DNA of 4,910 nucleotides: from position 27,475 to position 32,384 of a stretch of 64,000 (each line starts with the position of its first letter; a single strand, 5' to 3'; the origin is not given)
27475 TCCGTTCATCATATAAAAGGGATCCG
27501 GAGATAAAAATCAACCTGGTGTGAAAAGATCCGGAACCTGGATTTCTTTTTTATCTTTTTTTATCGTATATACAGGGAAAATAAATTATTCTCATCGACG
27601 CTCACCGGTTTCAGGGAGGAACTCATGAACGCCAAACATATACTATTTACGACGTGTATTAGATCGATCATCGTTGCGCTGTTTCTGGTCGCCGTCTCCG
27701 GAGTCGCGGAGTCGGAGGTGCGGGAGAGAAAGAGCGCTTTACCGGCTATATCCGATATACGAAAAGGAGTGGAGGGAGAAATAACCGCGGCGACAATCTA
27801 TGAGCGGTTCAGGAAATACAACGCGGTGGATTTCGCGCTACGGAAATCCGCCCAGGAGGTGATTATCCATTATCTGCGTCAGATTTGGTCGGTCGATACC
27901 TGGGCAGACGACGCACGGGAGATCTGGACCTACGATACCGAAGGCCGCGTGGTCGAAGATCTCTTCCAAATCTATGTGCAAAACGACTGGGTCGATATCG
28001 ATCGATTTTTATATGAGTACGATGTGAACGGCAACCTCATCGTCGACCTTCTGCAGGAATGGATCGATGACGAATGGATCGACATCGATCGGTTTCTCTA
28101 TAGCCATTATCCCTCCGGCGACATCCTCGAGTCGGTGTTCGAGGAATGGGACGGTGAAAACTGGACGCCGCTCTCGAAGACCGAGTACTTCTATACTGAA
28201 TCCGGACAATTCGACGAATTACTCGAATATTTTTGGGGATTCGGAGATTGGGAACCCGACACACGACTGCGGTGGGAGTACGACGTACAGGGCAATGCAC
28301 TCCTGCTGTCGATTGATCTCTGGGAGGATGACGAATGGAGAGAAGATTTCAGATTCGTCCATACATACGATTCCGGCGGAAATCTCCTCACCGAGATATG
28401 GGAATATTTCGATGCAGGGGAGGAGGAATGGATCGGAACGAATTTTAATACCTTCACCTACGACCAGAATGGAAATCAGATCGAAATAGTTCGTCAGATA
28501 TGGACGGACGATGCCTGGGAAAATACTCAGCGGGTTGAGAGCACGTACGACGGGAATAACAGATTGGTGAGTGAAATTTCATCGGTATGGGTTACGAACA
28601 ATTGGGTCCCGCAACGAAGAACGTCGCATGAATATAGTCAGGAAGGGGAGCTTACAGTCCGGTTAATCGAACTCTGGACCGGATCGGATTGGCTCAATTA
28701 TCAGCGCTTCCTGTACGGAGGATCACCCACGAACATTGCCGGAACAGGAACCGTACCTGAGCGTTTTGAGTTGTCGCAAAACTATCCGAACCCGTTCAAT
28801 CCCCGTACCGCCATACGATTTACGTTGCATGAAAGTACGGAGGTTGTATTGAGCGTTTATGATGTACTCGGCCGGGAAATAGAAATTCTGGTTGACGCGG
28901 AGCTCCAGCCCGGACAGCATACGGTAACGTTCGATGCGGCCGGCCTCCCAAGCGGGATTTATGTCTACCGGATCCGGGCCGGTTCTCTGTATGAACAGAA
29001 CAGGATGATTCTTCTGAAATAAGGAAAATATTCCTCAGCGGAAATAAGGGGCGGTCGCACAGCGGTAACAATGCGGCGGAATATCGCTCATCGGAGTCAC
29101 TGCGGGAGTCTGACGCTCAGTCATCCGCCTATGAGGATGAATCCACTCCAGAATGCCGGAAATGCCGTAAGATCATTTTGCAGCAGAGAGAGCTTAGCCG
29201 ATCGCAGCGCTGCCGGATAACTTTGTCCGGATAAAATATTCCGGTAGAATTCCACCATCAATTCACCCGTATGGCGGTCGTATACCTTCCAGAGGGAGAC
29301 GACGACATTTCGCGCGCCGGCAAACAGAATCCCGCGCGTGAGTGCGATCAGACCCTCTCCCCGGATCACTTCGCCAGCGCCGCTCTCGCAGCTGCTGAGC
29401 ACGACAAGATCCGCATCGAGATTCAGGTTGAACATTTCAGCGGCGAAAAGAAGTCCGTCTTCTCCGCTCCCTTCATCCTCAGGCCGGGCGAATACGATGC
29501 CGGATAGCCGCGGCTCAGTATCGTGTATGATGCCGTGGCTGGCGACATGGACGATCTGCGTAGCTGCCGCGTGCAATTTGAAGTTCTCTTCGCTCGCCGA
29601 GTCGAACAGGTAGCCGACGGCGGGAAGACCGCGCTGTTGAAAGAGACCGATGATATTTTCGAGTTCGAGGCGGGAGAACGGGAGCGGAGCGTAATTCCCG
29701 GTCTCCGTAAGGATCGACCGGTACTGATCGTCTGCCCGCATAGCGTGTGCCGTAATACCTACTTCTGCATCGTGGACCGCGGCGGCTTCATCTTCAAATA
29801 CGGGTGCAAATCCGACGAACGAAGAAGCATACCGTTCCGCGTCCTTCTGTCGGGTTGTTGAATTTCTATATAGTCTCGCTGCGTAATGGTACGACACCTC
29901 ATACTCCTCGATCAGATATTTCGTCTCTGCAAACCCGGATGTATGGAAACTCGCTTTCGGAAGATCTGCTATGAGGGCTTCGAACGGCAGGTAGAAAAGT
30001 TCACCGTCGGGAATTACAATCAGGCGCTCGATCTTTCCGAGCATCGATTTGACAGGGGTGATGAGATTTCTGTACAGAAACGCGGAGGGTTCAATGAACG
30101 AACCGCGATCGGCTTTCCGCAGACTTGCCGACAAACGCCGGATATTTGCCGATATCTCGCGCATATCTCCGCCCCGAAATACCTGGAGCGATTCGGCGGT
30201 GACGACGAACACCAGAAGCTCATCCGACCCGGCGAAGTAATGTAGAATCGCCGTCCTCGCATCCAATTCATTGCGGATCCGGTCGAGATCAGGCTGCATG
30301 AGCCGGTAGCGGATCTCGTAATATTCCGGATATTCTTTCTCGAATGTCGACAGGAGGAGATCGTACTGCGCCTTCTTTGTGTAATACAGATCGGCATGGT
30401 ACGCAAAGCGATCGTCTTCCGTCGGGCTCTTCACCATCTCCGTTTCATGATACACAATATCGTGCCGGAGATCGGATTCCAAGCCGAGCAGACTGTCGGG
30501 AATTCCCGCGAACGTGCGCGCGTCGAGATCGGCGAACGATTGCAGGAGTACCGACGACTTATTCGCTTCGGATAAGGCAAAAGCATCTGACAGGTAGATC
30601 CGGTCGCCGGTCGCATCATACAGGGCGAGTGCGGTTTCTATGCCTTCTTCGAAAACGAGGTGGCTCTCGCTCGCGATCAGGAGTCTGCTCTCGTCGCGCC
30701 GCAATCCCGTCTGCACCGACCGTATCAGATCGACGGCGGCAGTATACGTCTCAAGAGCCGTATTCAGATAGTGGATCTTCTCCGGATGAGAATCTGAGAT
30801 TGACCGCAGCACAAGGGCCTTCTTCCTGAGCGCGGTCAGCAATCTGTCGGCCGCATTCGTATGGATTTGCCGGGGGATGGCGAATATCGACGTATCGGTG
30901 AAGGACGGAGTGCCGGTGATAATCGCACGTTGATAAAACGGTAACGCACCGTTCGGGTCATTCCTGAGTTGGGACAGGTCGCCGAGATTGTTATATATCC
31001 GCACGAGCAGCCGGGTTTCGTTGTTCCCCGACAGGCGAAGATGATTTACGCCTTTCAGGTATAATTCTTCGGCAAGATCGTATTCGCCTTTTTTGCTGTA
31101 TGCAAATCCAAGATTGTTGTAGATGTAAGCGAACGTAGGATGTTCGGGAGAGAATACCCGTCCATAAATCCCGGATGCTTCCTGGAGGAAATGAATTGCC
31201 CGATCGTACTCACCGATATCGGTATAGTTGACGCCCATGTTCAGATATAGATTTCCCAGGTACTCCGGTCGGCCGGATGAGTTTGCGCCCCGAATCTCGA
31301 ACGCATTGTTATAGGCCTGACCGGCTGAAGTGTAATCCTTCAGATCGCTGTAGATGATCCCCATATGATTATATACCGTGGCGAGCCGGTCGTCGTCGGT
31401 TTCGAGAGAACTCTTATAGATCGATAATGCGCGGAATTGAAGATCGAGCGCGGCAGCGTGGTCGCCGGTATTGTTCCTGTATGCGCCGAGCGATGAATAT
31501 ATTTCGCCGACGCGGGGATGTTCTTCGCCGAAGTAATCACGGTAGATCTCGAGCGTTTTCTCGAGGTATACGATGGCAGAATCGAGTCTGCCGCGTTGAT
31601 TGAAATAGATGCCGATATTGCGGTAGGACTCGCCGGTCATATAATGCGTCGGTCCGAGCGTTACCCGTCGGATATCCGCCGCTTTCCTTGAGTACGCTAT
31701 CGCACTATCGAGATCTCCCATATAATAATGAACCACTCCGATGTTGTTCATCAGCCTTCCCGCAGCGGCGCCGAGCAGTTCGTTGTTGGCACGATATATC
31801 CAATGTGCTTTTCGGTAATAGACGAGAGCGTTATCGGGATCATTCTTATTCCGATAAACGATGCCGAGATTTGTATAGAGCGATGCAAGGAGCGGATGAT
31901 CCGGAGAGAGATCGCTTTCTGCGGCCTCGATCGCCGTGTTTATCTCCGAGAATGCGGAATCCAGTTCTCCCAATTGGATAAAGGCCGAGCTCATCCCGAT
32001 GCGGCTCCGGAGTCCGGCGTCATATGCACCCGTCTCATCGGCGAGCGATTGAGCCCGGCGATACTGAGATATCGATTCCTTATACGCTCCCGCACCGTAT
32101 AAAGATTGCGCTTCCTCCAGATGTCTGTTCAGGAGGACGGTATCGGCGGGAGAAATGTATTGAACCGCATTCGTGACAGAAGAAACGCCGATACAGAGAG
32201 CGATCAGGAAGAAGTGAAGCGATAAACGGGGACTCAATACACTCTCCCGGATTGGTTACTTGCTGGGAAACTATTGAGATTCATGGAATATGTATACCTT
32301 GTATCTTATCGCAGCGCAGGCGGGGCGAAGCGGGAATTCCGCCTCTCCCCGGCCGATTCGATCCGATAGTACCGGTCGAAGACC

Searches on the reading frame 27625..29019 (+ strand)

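Call 78: search_protein_families(library=pfam, proteins=[window:27625-29019:+], max_evalue=0.001)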
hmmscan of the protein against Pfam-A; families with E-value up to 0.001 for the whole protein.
window:27625-29019:+ (465 aa): 2 families
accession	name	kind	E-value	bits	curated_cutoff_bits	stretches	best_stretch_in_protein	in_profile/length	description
PF18962.6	Por_Secre_tail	-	6.2e-10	39.7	27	1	387-457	2-69/75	Secretion system C-terminal sorting domain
PF05593.20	RHS_repeat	-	2.4e-06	28.2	22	0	302-317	16-31/38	RHS Repeat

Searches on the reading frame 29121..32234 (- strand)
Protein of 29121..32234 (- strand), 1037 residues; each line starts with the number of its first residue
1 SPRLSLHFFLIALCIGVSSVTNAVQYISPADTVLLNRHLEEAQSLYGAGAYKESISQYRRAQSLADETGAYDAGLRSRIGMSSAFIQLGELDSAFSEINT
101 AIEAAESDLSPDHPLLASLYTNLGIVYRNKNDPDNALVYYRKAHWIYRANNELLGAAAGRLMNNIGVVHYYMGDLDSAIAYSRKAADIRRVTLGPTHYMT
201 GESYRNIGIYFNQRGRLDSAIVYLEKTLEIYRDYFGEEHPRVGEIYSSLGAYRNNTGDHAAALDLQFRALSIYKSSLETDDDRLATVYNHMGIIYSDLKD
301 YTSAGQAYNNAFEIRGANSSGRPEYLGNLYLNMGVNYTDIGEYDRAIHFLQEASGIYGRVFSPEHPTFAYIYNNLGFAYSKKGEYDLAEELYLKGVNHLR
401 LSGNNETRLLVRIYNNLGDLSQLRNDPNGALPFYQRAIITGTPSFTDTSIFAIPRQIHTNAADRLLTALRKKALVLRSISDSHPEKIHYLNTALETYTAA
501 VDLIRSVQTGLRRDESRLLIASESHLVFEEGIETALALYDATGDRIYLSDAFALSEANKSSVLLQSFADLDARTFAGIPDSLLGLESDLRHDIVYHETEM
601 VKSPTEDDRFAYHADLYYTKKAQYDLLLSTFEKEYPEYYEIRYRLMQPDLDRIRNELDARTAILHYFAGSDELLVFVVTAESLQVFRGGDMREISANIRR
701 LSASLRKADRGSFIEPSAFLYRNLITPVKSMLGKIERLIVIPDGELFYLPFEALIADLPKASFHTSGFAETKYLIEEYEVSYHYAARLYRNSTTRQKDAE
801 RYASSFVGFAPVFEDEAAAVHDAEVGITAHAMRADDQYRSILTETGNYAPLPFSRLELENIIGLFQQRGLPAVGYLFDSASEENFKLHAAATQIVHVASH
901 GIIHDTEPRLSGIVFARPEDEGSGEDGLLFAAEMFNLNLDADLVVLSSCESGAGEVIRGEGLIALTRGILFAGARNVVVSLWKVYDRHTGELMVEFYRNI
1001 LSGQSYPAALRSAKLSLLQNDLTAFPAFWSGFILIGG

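Call 78: search_protein_families(library=pfam, proteins=[window:29121-32234:-], max_evalue=0.001)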
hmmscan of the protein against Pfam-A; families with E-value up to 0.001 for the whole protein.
window:29121-32234:- (1037 aa): 15 families
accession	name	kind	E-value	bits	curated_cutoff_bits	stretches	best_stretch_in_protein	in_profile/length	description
PF13424.12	TPR_12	-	4.7e-68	225.8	30.1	7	160-232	4-76/77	Tetratricopeptide repeat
PF12770.12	CHAT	-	7.8e-61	206.5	24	1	719-1036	6-288/289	CHAT domain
PF13374.12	TPR_10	-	4.3e-43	144.6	27.5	3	162-197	5-40/42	Tetratricopeptide repeat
PF00515.34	TPR_1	-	2.2e-32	110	27.8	2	117-146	1-30/34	Tetratricopeptide repeat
PF24885.1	TPR_NPHP3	-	1e-27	97.5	100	4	161-242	101-182/239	Nephrocystin-3 TPR domain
PF13181.12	TPR_8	-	3.8e-27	92.5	25.7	0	117-143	1-27/34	Tetratricopeptide repeat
PF07719.23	TPR_2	-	4.3e-27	92.4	27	0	369-395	1-27/34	Tetratricopeptide repeat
PF13176.12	TPR_7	-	2.6e-09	36.8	27.9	0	373-394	3-24/36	Tetratricopeptide repeat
PF17874.7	TPR_MalT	-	2.2e-07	30.9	45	0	49-144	54-149/336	MalT-like TPR region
PF13431.12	TPR_17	-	7.5e-07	29.4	24.4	0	365-390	9-34/34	Tetratricopeptide repeat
PF13432.12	TPR_16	-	2.9e-06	28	32.7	0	166-231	4-61/65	Tetratricopeptide repeat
PF14559.12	TPR_19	-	4e-06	27.5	25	0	341-393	5-49/68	Tetratricopeptide repeat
PF13174.12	TPR_6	-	8.7e-06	26.5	26.3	0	198-232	4-31/33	Tetratricopeptide repeat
PF13428.12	TPR_14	-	0.00035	21.4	23.5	0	208-233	8-33/44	Tetratricopeptide repeat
PF09986.15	DUF2225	-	0.00086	19.5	21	0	85-150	87-151/214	Uncharacterized protein conserved in bacteria (DUF2225)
